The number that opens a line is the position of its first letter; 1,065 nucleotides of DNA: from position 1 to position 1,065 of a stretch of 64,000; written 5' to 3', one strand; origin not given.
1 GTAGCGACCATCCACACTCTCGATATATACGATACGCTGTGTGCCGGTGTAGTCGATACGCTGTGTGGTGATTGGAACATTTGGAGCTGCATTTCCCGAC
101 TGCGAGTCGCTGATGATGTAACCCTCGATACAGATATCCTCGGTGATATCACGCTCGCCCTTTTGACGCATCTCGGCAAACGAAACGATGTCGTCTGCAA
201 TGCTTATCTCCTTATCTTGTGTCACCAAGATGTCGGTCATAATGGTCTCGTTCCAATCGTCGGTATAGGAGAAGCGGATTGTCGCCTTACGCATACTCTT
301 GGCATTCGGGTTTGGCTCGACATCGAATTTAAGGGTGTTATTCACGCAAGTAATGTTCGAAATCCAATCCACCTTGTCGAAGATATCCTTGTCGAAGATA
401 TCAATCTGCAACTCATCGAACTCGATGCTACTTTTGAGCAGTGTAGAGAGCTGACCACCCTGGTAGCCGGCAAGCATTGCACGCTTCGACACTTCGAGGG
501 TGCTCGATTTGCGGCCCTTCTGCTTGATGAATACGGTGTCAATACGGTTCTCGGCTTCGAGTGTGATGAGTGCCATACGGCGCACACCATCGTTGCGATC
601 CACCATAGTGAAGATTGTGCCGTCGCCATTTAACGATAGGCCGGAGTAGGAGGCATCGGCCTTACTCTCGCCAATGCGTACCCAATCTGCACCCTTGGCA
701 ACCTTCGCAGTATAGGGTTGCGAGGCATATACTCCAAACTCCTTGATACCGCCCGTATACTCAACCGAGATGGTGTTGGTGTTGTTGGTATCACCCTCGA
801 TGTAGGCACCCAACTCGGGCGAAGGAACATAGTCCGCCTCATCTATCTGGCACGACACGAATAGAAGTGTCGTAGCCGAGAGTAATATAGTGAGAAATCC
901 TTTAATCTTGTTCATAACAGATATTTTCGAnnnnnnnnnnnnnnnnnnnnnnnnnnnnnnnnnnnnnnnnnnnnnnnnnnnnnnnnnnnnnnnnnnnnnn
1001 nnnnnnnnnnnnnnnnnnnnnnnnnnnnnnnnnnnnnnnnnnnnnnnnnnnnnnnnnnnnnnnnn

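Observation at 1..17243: CAZyme-free hybrid locus: type V pilin-like adhesins + SusC/D + phosphoester hydrolases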

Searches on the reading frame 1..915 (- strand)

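Call 3: search_protein_families(library=pfam, proteins=[window:1-915:-], max_evalue=0.01)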
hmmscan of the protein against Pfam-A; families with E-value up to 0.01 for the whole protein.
window:1-915:- (305 aa): 2 families
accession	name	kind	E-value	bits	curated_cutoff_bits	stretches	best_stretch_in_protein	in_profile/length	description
PF13004.13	BACON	-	4.8e-08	33.3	25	1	183-233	10-60/61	Putative binding domain, N-terminal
PF18942.5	DUF5689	-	0.0012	19.2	28.6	1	246-282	13-47/217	Family of unknown function (DUF5689)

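Call 4: search_protein_families(library=ncbifam, proteins=[window:1-915:-], max_evalue=0.01)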
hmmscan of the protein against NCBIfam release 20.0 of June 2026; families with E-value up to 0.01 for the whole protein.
window:1-915:- (305 aa): 0 families
